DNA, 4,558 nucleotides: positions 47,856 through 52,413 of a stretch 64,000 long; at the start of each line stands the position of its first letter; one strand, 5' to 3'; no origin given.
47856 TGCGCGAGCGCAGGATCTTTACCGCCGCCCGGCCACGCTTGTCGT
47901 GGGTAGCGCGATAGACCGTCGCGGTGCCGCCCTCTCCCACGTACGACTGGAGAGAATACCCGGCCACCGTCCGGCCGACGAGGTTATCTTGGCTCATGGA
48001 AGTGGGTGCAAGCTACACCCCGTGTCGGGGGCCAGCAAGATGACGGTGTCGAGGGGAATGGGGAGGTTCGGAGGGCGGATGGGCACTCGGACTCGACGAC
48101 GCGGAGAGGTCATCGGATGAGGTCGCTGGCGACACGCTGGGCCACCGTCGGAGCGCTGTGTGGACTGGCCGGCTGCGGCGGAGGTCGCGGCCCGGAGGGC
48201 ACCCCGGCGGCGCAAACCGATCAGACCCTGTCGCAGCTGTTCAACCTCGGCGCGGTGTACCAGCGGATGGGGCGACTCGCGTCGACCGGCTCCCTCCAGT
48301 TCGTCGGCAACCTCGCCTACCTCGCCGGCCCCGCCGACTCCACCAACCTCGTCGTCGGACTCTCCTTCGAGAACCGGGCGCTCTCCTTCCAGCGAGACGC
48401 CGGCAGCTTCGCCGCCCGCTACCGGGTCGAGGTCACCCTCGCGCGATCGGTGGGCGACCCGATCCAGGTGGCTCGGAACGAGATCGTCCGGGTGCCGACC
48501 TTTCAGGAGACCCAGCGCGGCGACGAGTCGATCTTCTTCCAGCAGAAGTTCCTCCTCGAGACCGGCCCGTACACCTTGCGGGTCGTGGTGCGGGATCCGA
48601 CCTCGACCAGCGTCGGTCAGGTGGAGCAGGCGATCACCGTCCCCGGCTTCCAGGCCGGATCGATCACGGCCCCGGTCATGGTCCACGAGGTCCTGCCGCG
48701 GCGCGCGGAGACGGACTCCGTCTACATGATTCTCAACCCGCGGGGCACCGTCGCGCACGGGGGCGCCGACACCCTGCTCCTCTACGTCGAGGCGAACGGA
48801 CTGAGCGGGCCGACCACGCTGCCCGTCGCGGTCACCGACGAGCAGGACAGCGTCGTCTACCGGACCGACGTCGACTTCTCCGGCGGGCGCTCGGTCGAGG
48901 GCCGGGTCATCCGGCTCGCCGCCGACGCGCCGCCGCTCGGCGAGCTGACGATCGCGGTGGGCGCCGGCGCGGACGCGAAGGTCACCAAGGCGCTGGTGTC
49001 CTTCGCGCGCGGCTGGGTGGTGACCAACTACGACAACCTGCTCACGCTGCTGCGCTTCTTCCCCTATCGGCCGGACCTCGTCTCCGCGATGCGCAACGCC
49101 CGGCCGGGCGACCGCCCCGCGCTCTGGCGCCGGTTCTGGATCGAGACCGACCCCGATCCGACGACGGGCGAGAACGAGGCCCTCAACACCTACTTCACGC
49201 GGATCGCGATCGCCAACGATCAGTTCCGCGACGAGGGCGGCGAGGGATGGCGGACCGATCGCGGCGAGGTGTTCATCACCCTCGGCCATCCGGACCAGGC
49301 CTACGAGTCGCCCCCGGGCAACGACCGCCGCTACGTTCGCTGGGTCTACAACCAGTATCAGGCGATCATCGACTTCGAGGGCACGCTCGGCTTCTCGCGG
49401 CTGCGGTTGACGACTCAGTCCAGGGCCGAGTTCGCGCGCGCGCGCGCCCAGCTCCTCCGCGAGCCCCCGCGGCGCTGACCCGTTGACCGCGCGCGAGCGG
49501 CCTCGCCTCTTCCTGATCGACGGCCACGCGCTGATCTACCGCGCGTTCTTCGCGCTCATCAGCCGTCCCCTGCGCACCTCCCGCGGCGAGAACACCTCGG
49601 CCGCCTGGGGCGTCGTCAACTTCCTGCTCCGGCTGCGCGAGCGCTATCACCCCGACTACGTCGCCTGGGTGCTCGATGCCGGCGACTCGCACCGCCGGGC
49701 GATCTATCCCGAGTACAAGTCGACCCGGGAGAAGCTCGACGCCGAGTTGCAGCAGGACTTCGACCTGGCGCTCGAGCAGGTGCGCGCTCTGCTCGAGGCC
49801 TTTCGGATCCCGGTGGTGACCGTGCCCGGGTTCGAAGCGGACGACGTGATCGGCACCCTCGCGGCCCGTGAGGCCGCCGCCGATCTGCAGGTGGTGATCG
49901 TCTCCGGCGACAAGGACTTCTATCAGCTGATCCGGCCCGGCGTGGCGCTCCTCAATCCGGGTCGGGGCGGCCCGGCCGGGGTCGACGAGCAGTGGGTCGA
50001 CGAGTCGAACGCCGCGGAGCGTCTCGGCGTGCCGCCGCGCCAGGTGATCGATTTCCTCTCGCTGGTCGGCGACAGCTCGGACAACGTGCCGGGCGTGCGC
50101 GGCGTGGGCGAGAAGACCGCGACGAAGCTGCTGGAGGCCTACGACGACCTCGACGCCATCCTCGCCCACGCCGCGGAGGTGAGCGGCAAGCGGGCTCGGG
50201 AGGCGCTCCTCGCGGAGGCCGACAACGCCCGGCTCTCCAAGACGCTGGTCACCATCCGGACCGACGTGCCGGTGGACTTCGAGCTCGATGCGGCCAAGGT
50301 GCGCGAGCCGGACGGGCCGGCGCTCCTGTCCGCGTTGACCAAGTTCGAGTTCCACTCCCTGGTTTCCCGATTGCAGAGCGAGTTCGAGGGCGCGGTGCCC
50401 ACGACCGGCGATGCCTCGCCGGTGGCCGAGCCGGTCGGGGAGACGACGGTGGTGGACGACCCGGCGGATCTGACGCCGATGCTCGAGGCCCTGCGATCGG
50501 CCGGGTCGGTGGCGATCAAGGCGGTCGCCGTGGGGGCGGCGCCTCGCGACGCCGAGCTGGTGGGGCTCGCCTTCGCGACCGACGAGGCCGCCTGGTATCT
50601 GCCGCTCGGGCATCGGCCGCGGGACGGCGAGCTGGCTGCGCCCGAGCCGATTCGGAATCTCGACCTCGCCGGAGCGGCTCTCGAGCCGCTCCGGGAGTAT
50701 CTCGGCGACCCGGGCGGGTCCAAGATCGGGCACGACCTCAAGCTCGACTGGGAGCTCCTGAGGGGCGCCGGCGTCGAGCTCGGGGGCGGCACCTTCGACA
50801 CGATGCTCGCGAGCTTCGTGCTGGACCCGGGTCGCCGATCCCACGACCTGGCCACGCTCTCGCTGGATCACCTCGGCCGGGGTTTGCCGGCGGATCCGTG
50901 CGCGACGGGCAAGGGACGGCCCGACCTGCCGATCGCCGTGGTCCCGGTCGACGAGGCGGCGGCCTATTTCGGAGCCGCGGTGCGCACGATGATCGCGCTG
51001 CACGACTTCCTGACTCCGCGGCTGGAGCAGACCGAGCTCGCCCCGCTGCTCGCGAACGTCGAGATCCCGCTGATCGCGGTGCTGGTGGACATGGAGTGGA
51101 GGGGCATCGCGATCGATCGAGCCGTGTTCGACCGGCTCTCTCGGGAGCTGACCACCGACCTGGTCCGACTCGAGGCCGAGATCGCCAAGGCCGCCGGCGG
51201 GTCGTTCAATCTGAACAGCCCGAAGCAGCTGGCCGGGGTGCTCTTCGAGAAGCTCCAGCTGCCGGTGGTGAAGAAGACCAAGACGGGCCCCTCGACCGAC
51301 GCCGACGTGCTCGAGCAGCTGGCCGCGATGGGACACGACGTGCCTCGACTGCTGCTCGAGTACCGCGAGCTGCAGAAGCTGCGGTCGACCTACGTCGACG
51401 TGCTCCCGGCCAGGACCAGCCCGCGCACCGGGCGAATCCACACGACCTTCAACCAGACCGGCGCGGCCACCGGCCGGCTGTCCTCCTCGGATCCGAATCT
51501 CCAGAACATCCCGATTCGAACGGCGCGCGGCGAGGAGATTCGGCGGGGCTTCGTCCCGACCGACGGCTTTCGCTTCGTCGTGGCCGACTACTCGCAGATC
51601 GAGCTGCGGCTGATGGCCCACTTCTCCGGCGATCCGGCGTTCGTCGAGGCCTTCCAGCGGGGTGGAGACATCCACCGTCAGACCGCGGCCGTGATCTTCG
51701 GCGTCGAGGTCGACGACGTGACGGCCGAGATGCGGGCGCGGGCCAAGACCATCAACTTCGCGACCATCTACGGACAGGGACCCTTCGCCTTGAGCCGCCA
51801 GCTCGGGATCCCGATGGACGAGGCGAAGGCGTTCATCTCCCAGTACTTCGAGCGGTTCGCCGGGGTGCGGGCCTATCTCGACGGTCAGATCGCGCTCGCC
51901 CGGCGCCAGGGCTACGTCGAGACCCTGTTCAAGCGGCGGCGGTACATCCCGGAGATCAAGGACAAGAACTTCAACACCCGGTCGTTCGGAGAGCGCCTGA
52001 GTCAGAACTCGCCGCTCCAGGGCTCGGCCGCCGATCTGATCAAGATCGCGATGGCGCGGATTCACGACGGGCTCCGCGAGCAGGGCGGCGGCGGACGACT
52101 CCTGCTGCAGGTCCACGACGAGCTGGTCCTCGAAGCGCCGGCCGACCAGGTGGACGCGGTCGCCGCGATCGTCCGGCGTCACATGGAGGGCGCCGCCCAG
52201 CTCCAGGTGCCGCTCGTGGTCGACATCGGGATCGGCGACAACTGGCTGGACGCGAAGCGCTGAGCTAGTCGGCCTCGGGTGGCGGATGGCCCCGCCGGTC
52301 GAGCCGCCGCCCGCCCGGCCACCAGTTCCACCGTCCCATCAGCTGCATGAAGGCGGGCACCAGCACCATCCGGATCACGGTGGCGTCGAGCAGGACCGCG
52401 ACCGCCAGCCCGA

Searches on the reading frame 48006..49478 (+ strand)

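Call 70: search_protein_families(library=pfam, proteins=[window:48006-49478:+], max_evalue=0.00001)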
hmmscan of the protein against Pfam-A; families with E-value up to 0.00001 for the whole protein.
window:48006-49478:+ (490 aa): 1 family
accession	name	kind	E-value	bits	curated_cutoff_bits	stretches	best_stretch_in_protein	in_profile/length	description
PF20094.4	GWxTD_dom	-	3e-11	43.8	26.9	1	372-452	57-130/172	GWxTD domain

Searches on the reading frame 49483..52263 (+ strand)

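Call 70: search_protein_families(library=pfam, proteins=[window:49483-52263:+], max_evalue=0.00001)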
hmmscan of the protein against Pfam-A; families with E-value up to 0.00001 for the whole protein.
window:49483-52263:+ (926 aa): 5 families
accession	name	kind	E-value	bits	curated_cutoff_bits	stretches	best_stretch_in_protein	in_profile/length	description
PF00476.26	DNA_pol_A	-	6.9e-156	519.4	34.3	1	548-922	3-380/381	DNA polymerase family A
PF02739.22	5_3_exonuc_N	-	7.5e-46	156.3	34.3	1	8-172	1-159/164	5'-3' exonuclease, N-terminal resolvase-like domain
PF01367.25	5_3_exonuc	-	3e-34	117.8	40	1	183-277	1-95/97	5'-3' exonuclease, C-terminal SAM fold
PF01612.26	DNA_pol_A_exo1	-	8e-08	32.7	23.6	1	383-514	51-172/173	3'-5' exonuclease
PF22619.2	DNA_polI_exo1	-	2.7e-07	30.9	27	1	401-478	38-115/140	DNA polymerase I, ribonuclease H-like domain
